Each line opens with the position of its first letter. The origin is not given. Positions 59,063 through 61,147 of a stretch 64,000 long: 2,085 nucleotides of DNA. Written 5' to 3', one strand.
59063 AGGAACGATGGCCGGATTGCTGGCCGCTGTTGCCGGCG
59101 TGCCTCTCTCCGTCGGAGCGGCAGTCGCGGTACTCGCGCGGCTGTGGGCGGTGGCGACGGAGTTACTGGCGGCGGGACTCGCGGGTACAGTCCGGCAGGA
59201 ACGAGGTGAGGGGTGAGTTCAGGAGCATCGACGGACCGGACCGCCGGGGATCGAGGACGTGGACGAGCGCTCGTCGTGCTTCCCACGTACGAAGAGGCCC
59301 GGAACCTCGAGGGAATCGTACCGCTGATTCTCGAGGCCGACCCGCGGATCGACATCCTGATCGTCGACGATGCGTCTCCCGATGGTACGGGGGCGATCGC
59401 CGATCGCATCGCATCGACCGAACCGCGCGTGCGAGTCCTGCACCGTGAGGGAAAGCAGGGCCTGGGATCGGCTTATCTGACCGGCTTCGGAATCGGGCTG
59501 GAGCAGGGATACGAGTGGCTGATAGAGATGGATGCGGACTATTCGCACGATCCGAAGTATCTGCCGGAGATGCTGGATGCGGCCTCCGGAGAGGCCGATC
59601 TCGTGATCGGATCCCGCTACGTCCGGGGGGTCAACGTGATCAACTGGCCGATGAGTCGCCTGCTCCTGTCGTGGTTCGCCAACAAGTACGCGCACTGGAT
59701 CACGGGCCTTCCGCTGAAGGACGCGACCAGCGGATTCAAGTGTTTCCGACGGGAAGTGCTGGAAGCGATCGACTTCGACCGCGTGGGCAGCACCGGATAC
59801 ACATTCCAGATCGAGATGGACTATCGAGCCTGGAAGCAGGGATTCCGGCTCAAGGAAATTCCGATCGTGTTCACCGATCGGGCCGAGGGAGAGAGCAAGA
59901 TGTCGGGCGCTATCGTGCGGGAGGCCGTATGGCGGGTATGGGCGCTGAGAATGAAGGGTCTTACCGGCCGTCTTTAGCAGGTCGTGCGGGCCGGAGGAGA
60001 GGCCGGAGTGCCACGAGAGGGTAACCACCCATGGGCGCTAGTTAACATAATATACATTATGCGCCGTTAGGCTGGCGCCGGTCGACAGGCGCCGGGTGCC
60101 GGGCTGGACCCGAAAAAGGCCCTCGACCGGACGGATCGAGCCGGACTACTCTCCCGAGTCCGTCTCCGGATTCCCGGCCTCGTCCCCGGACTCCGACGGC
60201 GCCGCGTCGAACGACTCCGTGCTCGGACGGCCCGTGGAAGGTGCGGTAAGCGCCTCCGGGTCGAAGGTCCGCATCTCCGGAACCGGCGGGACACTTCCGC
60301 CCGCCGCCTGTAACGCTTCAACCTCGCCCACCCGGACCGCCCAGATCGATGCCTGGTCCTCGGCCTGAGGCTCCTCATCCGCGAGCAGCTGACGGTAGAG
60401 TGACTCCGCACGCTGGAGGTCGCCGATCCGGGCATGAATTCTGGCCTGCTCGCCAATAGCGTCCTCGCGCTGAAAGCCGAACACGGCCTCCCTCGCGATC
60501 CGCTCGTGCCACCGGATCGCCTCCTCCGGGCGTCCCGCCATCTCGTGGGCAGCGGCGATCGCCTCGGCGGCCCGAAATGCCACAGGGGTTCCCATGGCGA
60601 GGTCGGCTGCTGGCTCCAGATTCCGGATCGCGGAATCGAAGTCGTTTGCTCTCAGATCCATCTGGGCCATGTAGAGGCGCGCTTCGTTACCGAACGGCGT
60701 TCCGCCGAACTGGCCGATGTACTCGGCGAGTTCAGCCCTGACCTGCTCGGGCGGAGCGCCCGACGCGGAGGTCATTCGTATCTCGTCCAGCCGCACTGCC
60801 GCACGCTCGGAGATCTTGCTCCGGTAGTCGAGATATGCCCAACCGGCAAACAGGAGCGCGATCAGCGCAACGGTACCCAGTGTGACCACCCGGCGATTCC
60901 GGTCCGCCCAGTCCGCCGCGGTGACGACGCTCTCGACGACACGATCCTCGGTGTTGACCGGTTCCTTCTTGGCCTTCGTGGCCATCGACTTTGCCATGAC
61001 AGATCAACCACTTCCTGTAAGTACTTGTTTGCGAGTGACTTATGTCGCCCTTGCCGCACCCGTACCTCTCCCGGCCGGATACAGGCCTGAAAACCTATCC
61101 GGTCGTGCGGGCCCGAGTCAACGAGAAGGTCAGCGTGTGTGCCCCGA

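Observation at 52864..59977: Six-gene lipid-linked glycosylation module translationally coupled to rpoN and adjacent to the lptCAB genes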

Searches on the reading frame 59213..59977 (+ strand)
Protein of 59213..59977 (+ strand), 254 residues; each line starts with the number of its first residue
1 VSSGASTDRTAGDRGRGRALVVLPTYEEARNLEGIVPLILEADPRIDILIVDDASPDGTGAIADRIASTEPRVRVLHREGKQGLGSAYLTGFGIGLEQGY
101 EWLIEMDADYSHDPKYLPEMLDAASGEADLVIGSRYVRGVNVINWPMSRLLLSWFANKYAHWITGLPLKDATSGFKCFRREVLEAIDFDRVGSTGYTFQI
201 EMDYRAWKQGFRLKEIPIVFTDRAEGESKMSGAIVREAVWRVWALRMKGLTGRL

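Call 3: search_protein_families(library=pfam, proteins=[window:59213-59977:+], max_evalue=0.01)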
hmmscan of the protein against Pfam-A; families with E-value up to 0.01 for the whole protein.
window:59213-59977:+ (254 aa): 2 families
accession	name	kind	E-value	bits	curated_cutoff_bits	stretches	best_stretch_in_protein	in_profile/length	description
PF00535.33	Glycos_transf_2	-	7.1e-29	101.3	23.3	1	21-185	2-166/168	Glycosyl transferase family 2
PF13641.12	Glyco_tranf_2_3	-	2.6e-06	28.1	27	1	20-230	4-217/230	Glycosyltransferase like family 2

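Call 5: search_protein_families(library=ncbifam, proteins=[window:59213-59977:+], max_evalue=0.01)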
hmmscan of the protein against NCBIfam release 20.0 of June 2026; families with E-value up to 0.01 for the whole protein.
window:59213-59977:+ (254 aa): 14 families
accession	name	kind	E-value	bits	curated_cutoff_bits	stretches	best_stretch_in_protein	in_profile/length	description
TIGR04182.1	glyco_TIGR04182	equivalog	8.1e-18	64.8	325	1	21-229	4-200/293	S-layer glycoprotein N-glycosyltransferase AglJ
NF041391.1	DPhHxTase_Halo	equivalog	4.7e-14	51.9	375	1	25-230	3-192/213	dolichyl-phosphate hexose transferase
NF058614.1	PPMAGASynPpgS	equivalog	1.4e-12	47.5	370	1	20-226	3-206/226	polyprenyl-phospho-N-acetylgalactosaminyl synthase PpgS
TIGR03937.1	PgaC_IcaA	equivalog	1.2e-09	37.6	422.3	1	21-120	49-146/407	poly-beta-1,6-N-acetyl-D-glucosamine synthase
NF047588.1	GlcsyltransPgfSStrep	equivalog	2.2e-09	37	500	1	45-186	34-167/308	glycosyltransferase PgfS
NF045692.1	OglycostaseCruG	equivalog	1.5e-07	30.7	600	1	17-131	41-160/386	2'-O-glycosyltransferase CruG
TIGR03469.1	HpnB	hypoth_equivalog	2.2e-07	30.2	379.25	1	20-134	47-169/386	hopene-associated glycosyltransferase HpnB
NF007986.1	PRK10714.1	equivalog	5.6e-07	28.9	529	1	21-231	10-211/316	undecaprenyl-phosphate 4-deoxy-4-formamido-L-arabinose transferase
NF007482.0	PRK10073.1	equivalog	7.7e-05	21.8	423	1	21-126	10-112/334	glycosyltransferase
NF053846.1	glyco_with_XrtP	equivalog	0.00045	19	520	1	21-82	45-106/440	XrtP-associated glycosyltransferase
TIGR04283.1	glyco_like_mftF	equivalog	0.00093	18.8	182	1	21-67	3-50/221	TIGR04283 family arsenosugar biosynthesis glycosyltransferase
TIGR03965.1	mycofact_glyco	equivalog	0.00096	18.1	280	1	16-121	73-176/467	mycofactocin biosynthesis glycosyltransferase MftF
NF041875.1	EPS_EpsD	equivalog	0.0033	16.9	370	1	21-131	3-111/325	exopolysaccharide biosynthesis glycosyltransferase EpsD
NF047683.1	TeichurnBiosyTuaG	equivalog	0.0053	16.4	400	1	21-87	10-77/252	teichuronic acid biosynthesis protein TuaG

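Call 29: search_solved_structures(query=window:59213-59977:+, max_evalue=0.001)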
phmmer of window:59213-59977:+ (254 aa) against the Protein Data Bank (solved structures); distinct sequences matched with E-value up to 0.001: 7.
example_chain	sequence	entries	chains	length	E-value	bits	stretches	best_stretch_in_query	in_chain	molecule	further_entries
5mlz_A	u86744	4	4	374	7.6e-32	113.9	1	19-245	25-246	Dolichol monophosphate mannose synthase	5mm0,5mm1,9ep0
3bcv_A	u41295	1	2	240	2e-06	30.6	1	20-108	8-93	Putative glycosyltransferase protein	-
8vh7_A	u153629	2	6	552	4.8e-05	26.1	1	21-99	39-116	Heparosan synthase B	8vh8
8viw_A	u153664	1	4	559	4.9e-05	26.1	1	21-98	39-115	Heparosan synthase B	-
9hwj_A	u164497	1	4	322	5.7e-05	25.9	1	20-231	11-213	Undecaprenyl-phosphate 4-deoxy-4-formamido-L-arabinose transferase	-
6yv7_B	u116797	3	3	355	0.00011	24.9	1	16-92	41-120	Glycosyl transferase, family 2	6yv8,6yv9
6yv7_A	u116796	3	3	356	0.00011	24.9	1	16-92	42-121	Glycosyl transferase, family 2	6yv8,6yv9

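Call 44: find_homologous_proteins(query=window:59213-59977:+, max_evalue=1e-20)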
Query window:59213-59977:+ (254 aa): 8000 proteins with E <= 1e-20 among 8000 candidates; the best 120 are listed.
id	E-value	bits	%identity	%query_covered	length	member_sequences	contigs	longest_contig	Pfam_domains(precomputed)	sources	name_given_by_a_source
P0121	1.0e-165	567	99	100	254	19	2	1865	PF13641.13,PF00535.33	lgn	-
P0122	4.9e-153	526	93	97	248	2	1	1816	PF13641.13,PF00535.33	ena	-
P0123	1.4e-150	518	90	100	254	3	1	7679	PF13641.13,PF00535.33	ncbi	ncbi:MAG: polyprenol monophosphomannose synthase [Gemmatimonadota bacterium]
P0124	3.6e-147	507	91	96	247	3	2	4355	PF13641.13,PF00535.33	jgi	jgi:dolichol-phosphate mannosyltransferase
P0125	1.2e-144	498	89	99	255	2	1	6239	PF13641.13,PF00535.33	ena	-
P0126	1.2e-143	495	88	99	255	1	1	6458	PF13641.13,PF00535.33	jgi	jgi:dolichol-phosphate mannosyltransferase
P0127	1.3e-142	492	90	94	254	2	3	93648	PF13641.13,PF00535.33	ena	-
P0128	2.2e-142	491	91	94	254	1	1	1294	PF13641.13,PF00535.33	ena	-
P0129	3.4e-142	490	90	94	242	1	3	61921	PF13641.13,PF00535.33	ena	-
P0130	1.2e-141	489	88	99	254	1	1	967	PF13641.13,PF00535.33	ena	-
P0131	5.9e-141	486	91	91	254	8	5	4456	PF13641.13,PF00535.33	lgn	-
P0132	3.0e-135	468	85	97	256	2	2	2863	PF13641.13,PF00535.33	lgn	-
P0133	5.0e-134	464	81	99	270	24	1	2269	PF00535.33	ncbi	-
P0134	6.3e-134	463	85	94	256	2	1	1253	PF13641.13,PF00535.33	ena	-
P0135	1.7e-133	462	84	94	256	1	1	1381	PF13641.13,PF00535.33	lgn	-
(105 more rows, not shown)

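Call 71: search_solved_structures(query=window:59213-59977:+, max_evalue=1e-20, show_alignments=1)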
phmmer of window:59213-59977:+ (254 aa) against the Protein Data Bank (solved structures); distinct sequences matched with E-value up to 1e-20: 1.
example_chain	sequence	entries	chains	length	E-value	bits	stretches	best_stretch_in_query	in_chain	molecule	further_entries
5mlz_A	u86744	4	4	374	7.6e-32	113.9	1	19-245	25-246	Dolichol monophosphate mannose synthase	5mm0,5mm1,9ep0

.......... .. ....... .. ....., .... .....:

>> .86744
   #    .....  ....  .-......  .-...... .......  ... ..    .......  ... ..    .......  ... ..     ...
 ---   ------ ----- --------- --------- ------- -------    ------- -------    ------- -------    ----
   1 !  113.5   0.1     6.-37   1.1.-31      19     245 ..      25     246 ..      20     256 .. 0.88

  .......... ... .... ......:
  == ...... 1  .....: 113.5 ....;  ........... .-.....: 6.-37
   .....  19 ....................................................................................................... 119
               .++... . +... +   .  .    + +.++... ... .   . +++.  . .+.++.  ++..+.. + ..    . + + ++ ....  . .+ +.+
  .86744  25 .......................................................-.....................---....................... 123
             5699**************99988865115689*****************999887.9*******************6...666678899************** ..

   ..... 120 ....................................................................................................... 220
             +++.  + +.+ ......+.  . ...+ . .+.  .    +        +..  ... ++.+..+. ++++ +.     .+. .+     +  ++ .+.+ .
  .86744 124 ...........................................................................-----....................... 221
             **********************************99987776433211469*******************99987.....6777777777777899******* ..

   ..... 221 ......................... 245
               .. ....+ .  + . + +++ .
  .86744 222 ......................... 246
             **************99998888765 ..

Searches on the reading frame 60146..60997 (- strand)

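Call 7: search_protein_families(library=pfam, proteins=[window:60146-60997:-], max_evalue=0.001)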
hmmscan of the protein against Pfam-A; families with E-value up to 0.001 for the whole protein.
window:60146-60997:- (283 aa): 5 families
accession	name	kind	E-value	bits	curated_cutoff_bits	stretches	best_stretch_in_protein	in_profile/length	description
PF09976.15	TPR_21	-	5.6e-11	43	25.5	1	30-212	3-180/193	Tetratricopeptide repeat-like domain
PF13428.12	TPR_14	-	1.4e-06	28.9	23.5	0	185-208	8-31/44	Tetratricopeptide repeat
PF13424.12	TPR_12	-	1.5e-05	25.5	30.1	1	107-166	4-70/77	Tetratricopeptide repeat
PF13176.12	TPR_7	-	1.6e-05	25.1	27.9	0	181-213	2-33/36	Tetratricopeptide repeat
PF13432.12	TPR_16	-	5.4e-05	24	32.7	1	115-170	8-60/65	Tetratricopeptide repeat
